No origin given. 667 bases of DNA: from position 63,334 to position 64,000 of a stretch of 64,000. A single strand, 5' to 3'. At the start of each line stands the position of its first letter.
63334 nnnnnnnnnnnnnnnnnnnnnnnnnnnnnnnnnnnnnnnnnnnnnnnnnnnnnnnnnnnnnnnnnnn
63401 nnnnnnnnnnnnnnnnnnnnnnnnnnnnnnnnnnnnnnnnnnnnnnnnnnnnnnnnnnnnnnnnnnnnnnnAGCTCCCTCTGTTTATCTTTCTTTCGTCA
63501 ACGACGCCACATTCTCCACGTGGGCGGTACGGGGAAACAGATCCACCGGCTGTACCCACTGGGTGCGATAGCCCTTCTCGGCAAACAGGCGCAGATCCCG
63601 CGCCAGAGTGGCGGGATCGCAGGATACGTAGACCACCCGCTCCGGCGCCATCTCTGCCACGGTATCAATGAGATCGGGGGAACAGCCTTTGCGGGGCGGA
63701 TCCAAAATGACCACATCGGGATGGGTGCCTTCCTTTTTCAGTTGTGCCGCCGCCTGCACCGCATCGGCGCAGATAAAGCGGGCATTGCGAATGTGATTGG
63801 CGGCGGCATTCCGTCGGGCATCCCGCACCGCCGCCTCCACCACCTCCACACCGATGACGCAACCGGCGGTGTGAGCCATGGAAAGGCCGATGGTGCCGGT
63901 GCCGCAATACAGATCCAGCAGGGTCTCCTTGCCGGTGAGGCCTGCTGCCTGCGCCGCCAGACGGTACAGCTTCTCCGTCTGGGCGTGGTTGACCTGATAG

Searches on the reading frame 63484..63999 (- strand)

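Call 16: search_protein_families(library=pfam, proteins=[window:63484-63999:-], max_evalue=0.001)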
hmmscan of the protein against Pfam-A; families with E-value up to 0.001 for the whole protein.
window:63484-63999:- (171 aa): 9 families
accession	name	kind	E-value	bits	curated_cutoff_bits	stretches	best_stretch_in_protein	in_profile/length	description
PF05958.17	tRNA_U5-meth_tr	-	5.6e-19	68.8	23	1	2-168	181-355/357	tRNA (Uracil-5-)-methyltransferase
PF13847.12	Methyltransf_31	-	1.7e-10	41.2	27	1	23-100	3-81/145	Methyltransferase domain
PF03602.21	Cons_hypoth95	-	5.2e-09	36.5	24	1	22-128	40-153/182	Conserved hypothetical protein 95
PF13649.12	Methyltransf_25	-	5.4e-09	37.1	27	1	28-98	2-69/97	Methyltransferase domain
PF05175.20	MTS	-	6.7e-08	32.8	23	1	24-103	32-108/170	Methyltransferase small domain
PF09445.16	Methyltransf_15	-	1.4e-07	31.7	22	1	25-107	2-85/165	RNA cap guanine-N2 methyltransferase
PF06325.19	PrmA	-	7.4e-05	22.8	22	1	21-78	159-217/296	Ribosomal protein L11 methyltransferase (PrmA)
PF02390.23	Methyltransf_4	-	8.6e-05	22.5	24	1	26-86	4-66/173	Putative methyltransferase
PF01170.24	UPF0020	-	0.0006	20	22.3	0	17-84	22-88/197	RMKL-like, methyltransferase domain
